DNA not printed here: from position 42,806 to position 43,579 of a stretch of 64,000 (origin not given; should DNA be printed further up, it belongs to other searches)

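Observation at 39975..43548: RAYT (REP-associated tyrosine transposase) flanked by direct copies of a ~95-bp double-hairpin REP-like element; four copies within 3.6 kb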

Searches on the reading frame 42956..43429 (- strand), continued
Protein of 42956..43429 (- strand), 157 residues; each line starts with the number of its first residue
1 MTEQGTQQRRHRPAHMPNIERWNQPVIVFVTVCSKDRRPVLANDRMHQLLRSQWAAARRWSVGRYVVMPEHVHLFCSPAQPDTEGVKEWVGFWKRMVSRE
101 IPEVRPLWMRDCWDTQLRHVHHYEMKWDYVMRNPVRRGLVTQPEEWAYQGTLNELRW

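Call 81: fold_search(model_id=the predicted structure, library=pdb)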
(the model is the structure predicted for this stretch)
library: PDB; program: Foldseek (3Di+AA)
matches with E <= 10: 854; with E <= 0.001: 30
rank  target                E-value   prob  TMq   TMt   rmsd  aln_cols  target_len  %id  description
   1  4er8_A                1.3e-07  1.00  0.68  0.65   2.4       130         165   24  Structure of the REP associates tyrosine transposase bound to a REP hairpin (released 2012-08-15)
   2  2xqc_D                1.0e-05  1.00  0.50  0.58   8.5       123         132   23  DEINOCOCCUS RADIODURANS ISDRA2 TRANSPOSASE COMPLEXED WITH LEFT END RECOGNITION AND CLEAVAGE SITE AND ZN (released 2010-10-13)
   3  2xo6_A                1.4e-05  1.00  0.51  0.58   6.6       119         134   22  DEINOCOCCUS RADIODURANS ISDRA2 TRANSPOSASE Y132F MUTANT COMPLEXED WITH LEFT END RECOGNITION AND CLEAVAGE SITE (released 2010-10-13)
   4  2xma_B                1.4e-05  1.00  0.50  0.57   6.6       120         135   23  DEINOCOCCUS RADIODURANS ISDRA2 TRANSPOSASE RIGHT END DNA COMPLEX (released 2010-10-13)
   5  2a6o_A                1.8e-05  1.00  0.50  0.51   8.7       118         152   18  Crystal Structure of the ISHp608 Transposase in Complex with Stem-loop DNA (released 2005-10-25)
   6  2xm3_A                2.5e-05  1.00  0.50  0.61   5.9       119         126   23  Deinococcus radiodurans ISDra2 Transposase Left end DNA complex (released 2010-10-13)
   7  2xm3_D                3.5e-05  1.00  0.50  0.60   6.0       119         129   24  Deinococcus radiodurans ISDra2 Transposase Left end DNA complex (released 2010-10-13)
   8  2f4f_A                3.5e-05  1.00  0.50  0.59  13.0       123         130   21  Crystal structure of IS200 transposase (released 2005-12-13)
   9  2xm3_B                4.0e-05  1.00  0.51  0.60   6.0       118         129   21  Deinococcus radiodurans ISDra2 Transposase Left end DNA complex (released 2010-10-13)
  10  2xma_A                4.5e-05  1.00  0.50  0.55   6.5       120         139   23  DEINOCOCCUS RADIODURANS ISDRA2 TRANSPOSASE RIGHT END DNA COMPLEX (released 2010-10-13)
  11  2ec2_F                4.8e-05  1.00  0.51  0.61   7.2       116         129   21  Crystal structure of transposase from Sulfolobus tokodaii (released 2007-02-27)
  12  2ec2_E                4.8e-05  1.00  0.50  0.60   9.2       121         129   20  Crystal structure of transposase from Sulfolobus tokodaii (released 2007-02-27)
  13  2vjv_A                5.7e-05  1.00  0.51  0.62   5.0       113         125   18  Crystal structure of the IS608 transposase in complex with left end 26-mer DNA hairpin and a 6-mer DNA representing th (released 2008-02-19)
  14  2xo6_D                5.7e-05  1.00  0.51  0.61   5.9       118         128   22  DEINOCOCCUS RADIODURANS ISDRA2 TRANSPOSASE Y132F MUTANT COMPLEXED WITH LEFT END RECOGNITION AND CLEAVAGE SITE (released 2010-10-13)
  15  2vju_A                6.1e-05  1.00  0.51  0.61   7.8       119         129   18  Crystal structure of the IS608 transposase in complex with the complete Right end 35-mer DNA and manganese (released 2008-02-19)
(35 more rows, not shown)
